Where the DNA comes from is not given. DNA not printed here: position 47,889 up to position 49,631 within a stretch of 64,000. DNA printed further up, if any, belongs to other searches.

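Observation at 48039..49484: Wall-associated protein with three near-identical 195-bp SLH-like repeats plus GerMN/Gmad2-like domains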

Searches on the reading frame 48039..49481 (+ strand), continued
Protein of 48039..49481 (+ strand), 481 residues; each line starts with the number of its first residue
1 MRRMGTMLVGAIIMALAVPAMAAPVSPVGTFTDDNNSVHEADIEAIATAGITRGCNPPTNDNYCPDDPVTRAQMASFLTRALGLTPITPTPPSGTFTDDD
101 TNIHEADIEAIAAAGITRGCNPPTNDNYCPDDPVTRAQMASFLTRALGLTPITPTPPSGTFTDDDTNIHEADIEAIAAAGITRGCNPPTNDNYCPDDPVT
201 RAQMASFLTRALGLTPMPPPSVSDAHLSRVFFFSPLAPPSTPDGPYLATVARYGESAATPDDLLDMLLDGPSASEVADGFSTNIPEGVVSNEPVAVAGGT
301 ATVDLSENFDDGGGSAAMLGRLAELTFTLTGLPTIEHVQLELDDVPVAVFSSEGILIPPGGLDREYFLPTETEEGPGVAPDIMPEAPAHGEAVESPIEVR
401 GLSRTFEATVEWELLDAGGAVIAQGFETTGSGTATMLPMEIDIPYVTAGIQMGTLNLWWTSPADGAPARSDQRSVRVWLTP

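Call 13: list_cluster_members(proteins=[P0001, P0002, P0031, P0035, P0047])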
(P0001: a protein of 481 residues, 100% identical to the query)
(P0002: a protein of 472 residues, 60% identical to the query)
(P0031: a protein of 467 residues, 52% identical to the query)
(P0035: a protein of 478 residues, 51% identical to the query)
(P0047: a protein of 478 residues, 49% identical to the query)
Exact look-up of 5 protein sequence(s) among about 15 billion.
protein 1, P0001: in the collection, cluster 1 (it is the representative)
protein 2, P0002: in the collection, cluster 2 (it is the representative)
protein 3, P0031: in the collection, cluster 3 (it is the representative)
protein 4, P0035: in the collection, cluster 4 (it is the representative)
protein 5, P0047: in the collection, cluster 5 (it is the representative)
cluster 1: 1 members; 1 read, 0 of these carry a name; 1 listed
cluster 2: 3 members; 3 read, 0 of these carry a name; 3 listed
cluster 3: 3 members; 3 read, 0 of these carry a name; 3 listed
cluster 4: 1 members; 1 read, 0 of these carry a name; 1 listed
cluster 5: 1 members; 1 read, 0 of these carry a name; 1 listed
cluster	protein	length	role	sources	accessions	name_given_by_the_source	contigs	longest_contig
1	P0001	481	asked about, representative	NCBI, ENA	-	-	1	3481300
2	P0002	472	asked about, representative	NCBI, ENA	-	-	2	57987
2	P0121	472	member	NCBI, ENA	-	-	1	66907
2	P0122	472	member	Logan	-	-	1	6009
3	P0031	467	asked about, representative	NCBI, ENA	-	-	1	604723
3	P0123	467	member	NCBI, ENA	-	-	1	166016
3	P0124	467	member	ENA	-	-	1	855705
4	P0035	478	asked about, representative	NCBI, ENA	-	-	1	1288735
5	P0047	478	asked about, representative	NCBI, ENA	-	-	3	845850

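Call 18: find_related_loci(query=A1, collection=genome_contigs, flank=10000)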
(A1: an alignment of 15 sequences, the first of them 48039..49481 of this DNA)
Query A1 (481 aa) in genome_contigs; peptide patterns used: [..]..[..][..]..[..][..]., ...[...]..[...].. (x = any residue, [..] = any of these).
598 stretches matched a pattern (row limit reached: there are more); 560 encode a relative of the query (tblastn E <= 1e-3); the best 80 are kept; 79 distinct loci.
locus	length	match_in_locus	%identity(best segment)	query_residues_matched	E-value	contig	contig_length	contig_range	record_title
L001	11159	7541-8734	62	76-481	8e-146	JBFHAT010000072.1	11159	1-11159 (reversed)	MAG: Acidimicrobiia bacterium isolate Mix_sand06.2021.04.Z.22 k141_1476489_length_11159_cov_14.9485, whole genome shotgu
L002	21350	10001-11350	53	27-481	3e-124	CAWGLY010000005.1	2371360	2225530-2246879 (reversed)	MAG: uncultured Acidimicrobiia bacterium isolate MFD09779.bin.1.356 genome assembly, contig: contig_7003, whole genome s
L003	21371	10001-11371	41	5-481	1e-96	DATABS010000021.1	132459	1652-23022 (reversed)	MAG TPA_asm: Acidimicrobiia bacterium isolate SMAG_U6704 k141_1941225, whole genome shotgun sequence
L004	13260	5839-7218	43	1-479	6e-96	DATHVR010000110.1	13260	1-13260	MAG TPA_asm: Acidimicrobiia bacterium isolate SMAG_U16138 k141_45316, whole genome shotgun sequence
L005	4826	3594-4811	42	1-423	4e-88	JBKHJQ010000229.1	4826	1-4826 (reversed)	MAG: Actinomycetota bacterium isolate D5M12_10 NODE_10058_length_4826_cov_5.270803, whole genome shotgun sequence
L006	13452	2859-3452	65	9-211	5e-78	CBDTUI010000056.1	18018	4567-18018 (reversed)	MAG TPA_asm: uncultured Acidimicrobiia bacterium isolate SRR7614695_metabat2_100 genome assembly, contig: ERZ23877680.22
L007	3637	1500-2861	40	1-466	1e-77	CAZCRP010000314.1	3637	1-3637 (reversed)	MAG TPA_asm: uncultured Acidimicrobiaceae bacterium isolate SRP217488_co1_44 genome assembly, contig: NODE_34413_length_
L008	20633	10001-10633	60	2-220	3e-74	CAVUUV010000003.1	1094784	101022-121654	MAG: uncultured Acidimicrobiia bacterium isolate MFD05684.bin.1.262 genome assembly, contig: contig_40526, whole genome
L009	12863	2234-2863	58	1-219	1e-72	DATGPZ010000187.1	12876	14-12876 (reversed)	MAG TPA_asm: Acidimicrobiia bacterium isolate SMAG_U10410 k141_2894153, whole genome shotgun sequence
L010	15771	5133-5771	57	2-220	1e-72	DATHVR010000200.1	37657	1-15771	MAG TPA_asm: Acidimicrobiia bacterium isolate SMAG_U16138 k141_443714, whole genome shotgun sequence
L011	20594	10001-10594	58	11-215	9e-72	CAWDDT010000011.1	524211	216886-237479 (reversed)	MAG: uncultured bacterium isolate MFD05684.bin.2.275 genome assembly, contig: contig_66443, whole genome shotgun sequenc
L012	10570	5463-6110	60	1-222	2e-71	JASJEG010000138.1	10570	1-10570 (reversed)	MAG: Acidimicrobiia bacterium isolate MO_207.B6 MO_207.c_1482, whole genome shotgun sequence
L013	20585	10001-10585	59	18-222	8e-71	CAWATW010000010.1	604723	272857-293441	MAG: uncultured bacterium isolate MFD09779.bin.1.206 genome assembly, contig: contig_8809, whole genome shotgun sequence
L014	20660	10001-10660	54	1-221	5e-71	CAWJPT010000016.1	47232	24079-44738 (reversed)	MAG: uncultured bacterium isolate MFD02923.bin.2.92 genome assembly, contig: contig_42394, whole genome shotgun sequence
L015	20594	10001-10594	60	7-214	1e-70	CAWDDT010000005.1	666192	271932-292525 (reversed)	MAG: uncultured bacterium isolate MFD05684.bin.2.275 genome assembly, contig: contig_38850, whole genome shotgun sequenc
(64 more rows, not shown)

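Call 29: search_solved_structures(query=A2, max_evalue=1, show_alignments=3)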
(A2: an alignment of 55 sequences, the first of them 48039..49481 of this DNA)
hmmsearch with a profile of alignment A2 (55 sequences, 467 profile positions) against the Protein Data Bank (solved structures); distinct sequences matched with E-value up to 1: 12.
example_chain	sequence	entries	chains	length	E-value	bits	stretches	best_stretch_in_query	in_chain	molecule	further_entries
6gzb_A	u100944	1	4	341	4.5e-15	58.4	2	230-375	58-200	Spore germination protein GerM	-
9g93_A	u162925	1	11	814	1.4e-13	53.5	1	10-226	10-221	S-layer protein sap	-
3pyw_A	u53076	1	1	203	8.2e-12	47.7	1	63-208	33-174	S-layer protein sap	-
6bt4_A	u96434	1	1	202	1.3e-11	47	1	63-207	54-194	S-layer protein sap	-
6gz8_A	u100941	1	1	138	4e-10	42.1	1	239-360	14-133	Spore germination protein GerM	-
6cwc_A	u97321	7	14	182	0.00035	22.5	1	96-230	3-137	Surface (S-) layer glycoprotein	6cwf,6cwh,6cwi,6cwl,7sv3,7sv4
5j7r_A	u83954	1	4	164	0.00049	22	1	254-357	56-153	Putative Lipoprotein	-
6cwm_A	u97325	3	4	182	0.0045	18.9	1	96-230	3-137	Surface (S-) layer glycoprotein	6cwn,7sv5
8bys_A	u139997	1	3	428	0.015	17.1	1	74-155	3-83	S-layer homology domain-containing protein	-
8bz2_A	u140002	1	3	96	0.02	16.8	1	101-156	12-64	S-layer homology domain-containing protein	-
8bym_A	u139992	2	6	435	0.042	15.7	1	93-155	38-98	S-layer homology domain-containing protein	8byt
6cwr_A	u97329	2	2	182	0.055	15.3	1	96-230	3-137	Surface (S-) layer glycoprotein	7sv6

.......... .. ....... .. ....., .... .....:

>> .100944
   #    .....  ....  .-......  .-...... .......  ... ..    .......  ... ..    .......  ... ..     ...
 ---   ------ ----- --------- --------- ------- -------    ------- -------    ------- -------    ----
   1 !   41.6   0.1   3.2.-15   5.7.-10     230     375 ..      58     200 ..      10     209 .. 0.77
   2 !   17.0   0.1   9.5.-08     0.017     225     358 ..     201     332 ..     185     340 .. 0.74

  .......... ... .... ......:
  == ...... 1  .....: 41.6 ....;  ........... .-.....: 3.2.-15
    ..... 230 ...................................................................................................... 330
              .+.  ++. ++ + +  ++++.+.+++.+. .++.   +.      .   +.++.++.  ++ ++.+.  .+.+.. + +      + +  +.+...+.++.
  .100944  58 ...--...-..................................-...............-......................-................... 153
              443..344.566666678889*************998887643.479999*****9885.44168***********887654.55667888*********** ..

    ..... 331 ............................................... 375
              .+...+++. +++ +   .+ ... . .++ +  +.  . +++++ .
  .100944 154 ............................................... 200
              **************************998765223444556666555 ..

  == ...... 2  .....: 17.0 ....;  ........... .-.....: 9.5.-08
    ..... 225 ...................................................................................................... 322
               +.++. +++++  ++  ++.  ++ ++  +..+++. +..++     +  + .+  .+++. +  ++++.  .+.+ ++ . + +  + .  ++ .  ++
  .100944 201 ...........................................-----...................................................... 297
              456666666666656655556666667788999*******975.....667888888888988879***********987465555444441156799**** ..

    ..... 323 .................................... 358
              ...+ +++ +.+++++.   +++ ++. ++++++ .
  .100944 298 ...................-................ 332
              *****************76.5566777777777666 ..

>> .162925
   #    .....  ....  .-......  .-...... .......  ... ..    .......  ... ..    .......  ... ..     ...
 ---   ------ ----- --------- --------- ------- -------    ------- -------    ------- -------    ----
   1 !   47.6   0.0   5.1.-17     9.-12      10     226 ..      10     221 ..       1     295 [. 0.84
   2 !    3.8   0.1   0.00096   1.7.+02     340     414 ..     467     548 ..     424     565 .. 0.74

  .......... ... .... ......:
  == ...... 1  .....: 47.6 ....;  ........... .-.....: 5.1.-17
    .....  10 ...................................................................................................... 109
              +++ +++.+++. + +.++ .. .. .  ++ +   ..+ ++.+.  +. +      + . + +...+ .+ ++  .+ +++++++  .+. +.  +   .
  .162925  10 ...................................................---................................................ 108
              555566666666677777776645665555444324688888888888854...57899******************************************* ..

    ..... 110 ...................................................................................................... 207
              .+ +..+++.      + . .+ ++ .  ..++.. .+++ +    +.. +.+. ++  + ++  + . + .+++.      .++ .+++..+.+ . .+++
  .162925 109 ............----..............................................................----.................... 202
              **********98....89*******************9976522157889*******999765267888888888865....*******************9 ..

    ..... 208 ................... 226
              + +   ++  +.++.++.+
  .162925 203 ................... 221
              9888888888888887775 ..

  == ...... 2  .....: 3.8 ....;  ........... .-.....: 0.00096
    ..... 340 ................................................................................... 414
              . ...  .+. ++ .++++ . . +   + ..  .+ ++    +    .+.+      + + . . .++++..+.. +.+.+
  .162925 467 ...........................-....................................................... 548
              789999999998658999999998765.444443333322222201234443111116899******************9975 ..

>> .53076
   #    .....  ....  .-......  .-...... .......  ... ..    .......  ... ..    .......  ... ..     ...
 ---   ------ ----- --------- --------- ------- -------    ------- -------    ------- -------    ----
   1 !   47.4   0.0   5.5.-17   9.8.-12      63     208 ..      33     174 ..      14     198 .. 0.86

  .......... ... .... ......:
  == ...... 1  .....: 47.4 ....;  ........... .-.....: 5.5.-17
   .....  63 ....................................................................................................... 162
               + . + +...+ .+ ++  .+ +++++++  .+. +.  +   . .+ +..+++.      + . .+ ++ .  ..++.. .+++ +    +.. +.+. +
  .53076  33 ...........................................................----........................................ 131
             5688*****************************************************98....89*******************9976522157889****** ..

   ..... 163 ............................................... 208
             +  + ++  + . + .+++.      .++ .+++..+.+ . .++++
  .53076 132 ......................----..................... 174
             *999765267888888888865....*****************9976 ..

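Call 42: find_encoding_contigs(protein=P0002, flank=10000, max_places=2)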
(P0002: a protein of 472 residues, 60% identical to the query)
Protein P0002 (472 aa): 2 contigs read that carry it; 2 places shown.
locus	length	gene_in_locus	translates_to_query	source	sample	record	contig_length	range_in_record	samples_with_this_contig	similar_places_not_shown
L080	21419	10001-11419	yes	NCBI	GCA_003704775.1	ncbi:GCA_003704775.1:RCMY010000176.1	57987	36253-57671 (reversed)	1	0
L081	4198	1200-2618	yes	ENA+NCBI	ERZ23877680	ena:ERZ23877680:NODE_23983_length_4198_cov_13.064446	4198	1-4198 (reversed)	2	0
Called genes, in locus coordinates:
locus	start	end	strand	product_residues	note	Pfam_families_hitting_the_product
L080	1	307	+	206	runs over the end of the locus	?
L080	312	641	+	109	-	-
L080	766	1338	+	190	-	PF01738:DLH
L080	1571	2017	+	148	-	-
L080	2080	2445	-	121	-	-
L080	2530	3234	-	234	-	PF00106:adh_short, PF08659:KR, PF13561:adh_short_C2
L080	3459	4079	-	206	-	PF13521:AAA_28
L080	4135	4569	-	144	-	PF00582:Usp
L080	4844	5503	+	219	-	-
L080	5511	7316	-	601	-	PF02922:CBM_48, PF00128:Alpha-amylase, PF02806:Alpha-amylase_C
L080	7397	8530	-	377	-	PF04892:VanZ-LLP1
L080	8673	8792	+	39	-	-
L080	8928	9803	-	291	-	PF02900:LigB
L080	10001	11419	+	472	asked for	PF00395:SLH (faint), PF10646:Germane, PF10648:Gmad2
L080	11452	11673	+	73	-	-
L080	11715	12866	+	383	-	PF05221:AdoHcyase, PF00670:AdoHcyase_NAD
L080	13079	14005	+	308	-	PF01507:PAPS_reduct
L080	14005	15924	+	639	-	PF00009:GTP_EFTU, PF01926:MMR_HSR1 (faint), PF22594:GTP-eEF1A_C, PF01583:APS_kinase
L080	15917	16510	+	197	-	PF01583:APS_kinase, PF13671:AAA_33 (weak)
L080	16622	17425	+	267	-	PF00106:adh_short, PF13561:adh_short_C2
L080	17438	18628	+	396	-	PF01266:DAO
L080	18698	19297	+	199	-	PF04542:Sigma70_r2 (weak), PF08281:Sigma70_r4_2 (weak)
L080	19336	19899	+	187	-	-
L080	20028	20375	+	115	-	PF02656:DUF202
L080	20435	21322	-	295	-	PF01040:UbiA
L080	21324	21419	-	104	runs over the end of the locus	PF00578:AhpC-TSA, PF08534:Redoxin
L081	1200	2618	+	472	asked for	PF00395:SLH (faint), PF10646:Germane, PF10648:Gmad2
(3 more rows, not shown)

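Call 43: predict_structure(alignment_id=A2)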
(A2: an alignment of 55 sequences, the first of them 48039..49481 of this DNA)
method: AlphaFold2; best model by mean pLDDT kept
length: 481 residues; sequences in the alignment: 55
mean_pLDDT: 85.7   pTM: 0.75
mean pLDDT of the five models: 85.7, 84.7, 84.4, 84.1, 80.3
residues with pLDDT >= 90: 275; 70-90: 141; 50-70: 37; < 50: 28
segments of 3 or more residues with pLDDT < 50: 1-25, 238-240
pLDDT, mean of each block of 10 residues (from residue 1): 41 35 48 79 89 80 92 95 87 81 93 92 91 96 94 77 89 93 87 95 94 80 78 70 78 88 97 85 96 98 97 91 98 97 96 91 92 79 93 93 80 94 92 83 90 90 72 89 82
secondary structure, 60 per line:
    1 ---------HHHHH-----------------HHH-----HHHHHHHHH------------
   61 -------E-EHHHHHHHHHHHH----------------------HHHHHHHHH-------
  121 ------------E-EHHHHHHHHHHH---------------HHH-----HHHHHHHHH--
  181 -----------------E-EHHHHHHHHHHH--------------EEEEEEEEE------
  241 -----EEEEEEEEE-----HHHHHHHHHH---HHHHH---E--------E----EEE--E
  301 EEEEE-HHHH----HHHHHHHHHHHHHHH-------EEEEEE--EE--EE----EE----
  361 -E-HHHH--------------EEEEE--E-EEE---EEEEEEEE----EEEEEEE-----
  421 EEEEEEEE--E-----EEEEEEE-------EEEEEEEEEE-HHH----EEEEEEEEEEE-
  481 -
elements in order: H10-14 H40-48 H71-82 H105-113 H136-146 H170-178 H201-211 E226-234 E246-254 H260-269 H273-277 E295-297 E300-305 H307-310 H315-329 E337-342 H364-367 E382-386 E391-393 E397-404 E409-415 E421-428 E437-443 E451-460 E469-479
